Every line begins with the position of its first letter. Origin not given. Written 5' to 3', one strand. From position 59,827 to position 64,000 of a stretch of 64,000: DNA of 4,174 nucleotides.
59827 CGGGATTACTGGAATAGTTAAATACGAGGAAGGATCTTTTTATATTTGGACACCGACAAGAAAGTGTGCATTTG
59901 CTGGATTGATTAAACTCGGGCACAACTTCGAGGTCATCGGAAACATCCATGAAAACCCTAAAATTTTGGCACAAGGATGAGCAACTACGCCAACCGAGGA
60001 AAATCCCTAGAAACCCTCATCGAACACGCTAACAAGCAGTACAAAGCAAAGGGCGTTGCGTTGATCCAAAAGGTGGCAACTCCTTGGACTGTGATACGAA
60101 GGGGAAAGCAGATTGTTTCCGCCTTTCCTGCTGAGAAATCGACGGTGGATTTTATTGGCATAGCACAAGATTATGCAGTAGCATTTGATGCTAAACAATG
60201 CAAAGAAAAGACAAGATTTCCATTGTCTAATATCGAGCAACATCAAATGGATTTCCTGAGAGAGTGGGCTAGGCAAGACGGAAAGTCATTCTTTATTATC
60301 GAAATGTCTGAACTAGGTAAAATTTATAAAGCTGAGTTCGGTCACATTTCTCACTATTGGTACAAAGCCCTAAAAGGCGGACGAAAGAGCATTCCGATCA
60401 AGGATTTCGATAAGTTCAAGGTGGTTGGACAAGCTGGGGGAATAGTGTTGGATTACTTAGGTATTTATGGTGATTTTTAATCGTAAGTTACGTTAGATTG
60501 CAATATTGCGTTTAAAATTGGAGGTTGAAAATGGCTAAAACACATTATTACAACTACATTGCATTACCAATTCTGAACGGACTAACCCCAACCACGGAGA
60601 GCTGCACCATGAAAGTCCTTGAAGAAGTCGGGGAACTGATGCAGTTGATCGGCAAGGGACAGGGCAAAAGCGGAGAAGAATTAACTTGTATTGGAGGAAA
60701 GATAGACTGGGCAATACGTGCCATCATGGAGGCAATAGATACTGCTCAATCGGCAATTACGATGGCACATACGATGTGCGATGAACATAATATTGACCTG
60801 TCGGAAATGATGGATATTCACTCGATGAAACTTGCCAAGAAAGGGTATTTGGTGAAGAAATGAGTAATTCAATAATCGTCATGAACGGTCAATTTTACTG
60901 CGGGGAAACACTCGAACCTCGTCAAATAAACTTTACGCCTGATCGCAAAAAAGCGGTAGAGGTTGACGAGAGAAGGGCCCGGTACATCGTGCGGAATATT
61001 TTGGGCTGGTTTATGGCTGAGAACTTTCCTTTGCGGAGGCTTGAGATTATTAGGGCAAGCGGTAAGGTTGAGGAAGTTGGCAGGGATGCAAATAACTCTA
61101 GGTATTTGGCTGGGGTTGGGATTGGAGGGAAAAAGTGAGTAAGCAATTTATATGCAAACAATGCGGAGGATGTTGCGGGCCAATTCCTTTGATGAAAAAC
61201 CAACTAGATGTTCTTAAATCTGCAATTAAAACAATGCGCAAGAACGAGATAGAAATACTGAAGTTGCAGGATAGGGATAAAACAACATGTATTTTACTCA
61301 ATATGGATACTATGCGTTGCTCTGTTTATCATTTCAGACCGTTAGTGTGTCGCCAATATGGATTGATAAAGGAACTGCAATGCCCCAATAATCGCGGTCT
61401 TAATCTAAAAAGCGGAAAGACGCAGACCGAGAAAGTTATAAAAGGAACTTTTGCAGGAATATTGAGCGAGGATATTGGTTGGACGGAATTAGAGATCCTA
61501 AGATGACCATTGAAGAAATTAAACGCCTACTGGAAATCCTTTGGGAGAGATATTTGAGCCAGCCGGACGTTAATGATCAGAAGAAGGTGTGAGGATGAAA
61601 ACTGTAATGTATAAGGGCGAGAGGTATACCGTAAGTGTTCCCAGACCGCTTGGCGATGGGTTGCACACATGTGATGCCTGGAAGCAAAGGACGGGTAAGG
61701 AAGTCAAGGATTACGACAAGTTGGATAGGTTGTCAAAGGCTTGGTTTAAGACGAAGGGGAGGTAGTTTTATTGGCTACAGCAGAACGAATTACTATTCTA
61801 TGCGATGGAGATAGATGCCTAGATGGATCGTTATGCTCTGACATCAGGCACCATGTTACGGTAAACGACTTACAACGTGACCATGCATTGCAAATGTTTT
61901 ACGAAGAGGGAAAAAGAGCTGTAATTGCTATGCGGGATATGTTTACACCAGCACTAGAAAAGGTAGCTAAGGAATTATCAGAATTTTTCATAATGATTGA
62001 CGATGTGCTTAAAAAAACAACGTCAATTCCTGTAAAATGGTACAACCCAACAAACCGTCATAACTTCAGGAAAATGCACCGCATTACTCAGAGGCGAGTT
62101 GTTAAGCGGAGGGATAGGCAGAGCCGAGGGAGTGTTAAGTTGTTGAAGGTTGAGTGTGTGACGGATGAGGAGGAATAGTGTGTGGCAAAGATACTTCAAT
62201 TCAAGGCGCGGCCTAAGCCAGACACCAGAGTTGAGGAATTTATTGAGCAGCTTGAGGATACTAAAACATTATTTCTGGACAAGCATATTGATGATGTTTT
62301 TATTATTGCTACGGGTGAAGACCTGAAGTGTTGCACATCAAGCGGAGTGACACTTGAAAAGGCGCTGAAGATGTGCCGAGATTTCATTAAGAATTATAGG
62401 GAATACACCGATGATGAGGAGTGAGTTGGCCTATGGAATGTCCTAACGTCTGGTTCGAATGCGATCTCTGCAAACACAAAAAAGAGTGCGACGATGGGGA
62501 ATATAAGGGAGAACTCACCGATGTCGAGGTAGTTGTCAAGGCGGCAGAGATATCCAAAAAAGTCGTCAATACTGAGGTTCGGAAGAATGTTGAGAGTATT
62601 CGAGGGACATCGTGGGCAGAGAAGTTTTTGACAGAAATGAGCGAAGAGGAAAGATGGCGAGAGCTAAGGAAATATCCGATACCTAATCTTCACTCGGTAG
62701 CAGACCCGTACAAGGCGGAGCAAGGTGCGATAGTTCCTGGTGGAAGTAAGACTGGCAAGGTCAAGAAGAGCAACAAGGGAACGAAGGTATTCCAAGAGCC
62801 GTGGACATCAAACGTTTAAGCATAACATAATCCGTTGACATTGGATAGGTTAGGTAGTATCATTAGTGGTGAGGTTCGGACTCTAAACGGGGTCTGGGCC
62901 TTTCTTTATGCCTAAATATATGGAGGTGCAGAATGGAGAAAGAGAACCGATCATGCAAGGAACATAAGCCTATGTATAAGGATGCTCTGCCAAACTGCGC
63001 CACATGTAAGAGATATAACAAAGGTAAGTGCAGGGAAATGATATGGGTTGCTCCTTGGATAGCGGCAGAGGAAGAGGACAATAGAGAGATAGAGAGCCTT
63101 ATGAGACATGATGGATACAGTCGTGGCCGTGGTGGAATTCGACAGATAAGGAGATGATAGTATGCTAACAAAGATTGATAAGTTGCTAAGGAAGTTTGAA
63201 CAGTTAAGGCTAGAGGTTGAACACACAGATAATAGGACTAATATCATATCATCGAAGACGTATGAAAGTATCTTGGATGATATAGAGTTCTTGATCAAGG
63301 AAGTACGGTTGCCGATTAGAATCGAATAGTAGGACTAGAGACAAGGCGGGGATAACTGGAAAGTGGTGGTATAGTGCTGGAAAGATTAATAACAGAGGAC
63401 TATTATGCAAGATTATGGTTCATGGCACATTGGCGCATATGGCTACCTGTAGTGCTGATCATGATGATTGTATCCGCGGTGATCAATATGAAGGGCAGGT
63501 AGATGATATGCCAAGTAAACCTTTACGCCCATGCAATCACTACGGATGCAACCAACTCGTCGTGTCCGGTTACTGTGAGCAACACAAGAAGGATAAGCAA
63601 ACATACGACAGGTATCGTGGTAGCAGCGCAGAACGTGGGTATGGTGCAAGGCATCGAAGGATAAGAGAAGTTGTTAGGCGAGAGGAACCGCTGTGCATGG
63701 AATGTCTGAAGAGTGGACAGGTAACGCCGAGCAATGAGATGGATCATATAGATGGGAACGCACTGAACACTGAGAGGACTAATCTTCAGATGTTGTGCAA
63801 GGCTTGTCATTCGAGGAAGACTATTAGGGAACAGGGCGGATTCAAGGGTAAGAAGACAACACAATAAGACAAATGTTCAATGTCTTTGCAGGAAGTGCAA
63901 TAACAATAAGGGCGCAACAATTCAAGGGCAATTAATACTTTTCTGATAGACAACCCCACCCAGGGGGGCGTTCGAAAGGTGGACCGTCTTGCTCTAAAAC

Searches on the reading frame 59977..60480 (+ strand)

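Call 17: search_protein_families(library=phrogs, proteins=[window:59977-60480:+], max_evalue=0.001)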
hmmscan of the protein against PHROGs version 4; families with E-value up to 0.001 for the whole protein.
window:59977-60480:+ (167 aa): 1 family
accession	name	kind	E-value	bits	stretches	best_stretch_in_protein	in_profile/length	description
phrog_843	-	DNA, RNA and nucleotide metabolism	4.1e-47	161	1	3-161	6-160/177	Holliday junction resolvase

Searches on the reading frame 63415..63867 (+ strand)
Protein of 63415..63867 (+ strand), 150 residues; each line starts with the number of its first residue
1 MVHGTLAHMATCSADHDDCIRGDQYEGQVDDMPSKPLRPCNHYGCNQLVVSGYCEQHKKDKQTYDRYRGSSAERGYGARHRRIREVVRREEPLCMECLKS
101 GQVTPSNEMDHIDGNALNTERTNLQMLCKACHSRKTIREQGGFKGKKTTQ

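Call 17: search_protein_families(library=phrogs, proteins=[window:63415-63867:+], max_evalue=0.001)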
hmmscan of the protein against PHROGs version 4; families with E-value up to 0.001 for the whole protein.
window:63415-63867:+ (150 aa): 13 families
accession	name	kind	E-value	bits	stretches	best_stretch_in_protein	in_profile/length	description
phrog_144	-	DNA, RNA and nucleotide metabolism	4.8e-33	115.3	1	28-146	13-143/175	HNH endonuclease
phrog_2323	-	DNA, RNA and nucleotide metabolism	1.9e-19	70.7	1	59-144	3-92/113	HNH endonuclease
phrog_589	-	DNA, RNA and nucleotide metabolism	7.5e-19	69.2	1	25-147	27-150/179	HNH endonuclease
phrog_5956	-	DNA, RNA and nucleotide metabolism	5.7e-15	56.2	1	65-144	31-116/138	HNH endonuclease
phrog_333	-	DNA, RNA and nucleotide metabolism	3.9e-10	41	1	78-140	19-83/138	HNH endonuclease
phrog_119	-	DNA, RNA and nucleotide metabolism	1.5e-07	31.6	1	68-144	179-263/443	HNH endonuclease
phrog_10822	-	DNA, RNA and nucleotide metabolism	8.1e-07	29.9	1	106-136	118-148/245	HNH endonuclease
phrog_14736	-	DNA, RNA and nucleotide metabolism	2.9e-06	28.1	1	108-135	51-78/202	HNH endonuclease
phrog_6050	-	DNA, RNA and nucleotide metabolism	3.2e-06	27.2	1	74-140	295-362/402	HNH endonuclease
phrog_14913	-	DNA, RNA and nucleotide metabolism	5.8e-06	27.4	1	100-140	52-92/149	HNH endonuclease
phrog_4160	-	unknown function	0.00046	21.2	1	40-140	9-124/178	-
phrog_1985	-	DNA, RNA and nucleotide metabolism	0.00085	20.3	0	116-144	103-131/184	HNH endonuclease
phrog_4581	-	head and packaging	0.00086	19.8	0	55-141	35-114/395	terminase small subunit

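Call 37: find_encoding_contigs(protein=window:63415-63867:+, flank=10000, max_places=4)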
Protein window:63415-63867:+ (150 aa): 7 contigs read that carry it; 1 place shown.
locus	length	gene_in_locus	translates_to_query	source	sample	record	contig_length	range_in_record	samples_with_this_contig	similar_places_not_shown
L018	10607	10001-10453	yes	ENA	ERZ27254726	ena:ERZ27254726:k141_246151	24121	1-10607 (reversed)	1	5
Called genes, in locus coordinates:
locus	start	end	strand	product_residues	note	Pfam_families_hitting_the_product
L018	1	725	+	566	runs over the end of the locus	PF13476:AAA_23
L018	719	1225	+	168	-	-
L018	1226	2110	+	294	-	PF03837:RecT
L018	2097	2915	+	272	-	PF12684:DUF3799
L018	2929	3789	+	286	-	-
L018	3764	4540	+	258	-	PF01695:IstB_IS21, PF20720:nSTAND3 (weak), PF00004:AAA (weak)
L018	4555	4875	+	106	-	-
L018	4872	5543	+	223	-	-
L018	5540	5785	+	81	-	-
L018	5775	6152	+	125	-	-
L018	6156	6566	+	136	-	PF09643:YopX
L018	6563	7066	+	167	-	PF03838:RecU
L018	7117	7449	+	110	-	-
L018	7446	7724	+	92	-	-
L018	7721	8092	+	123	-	PF03692:CxxCxxCC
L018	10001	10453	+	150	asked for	PF01844:HNH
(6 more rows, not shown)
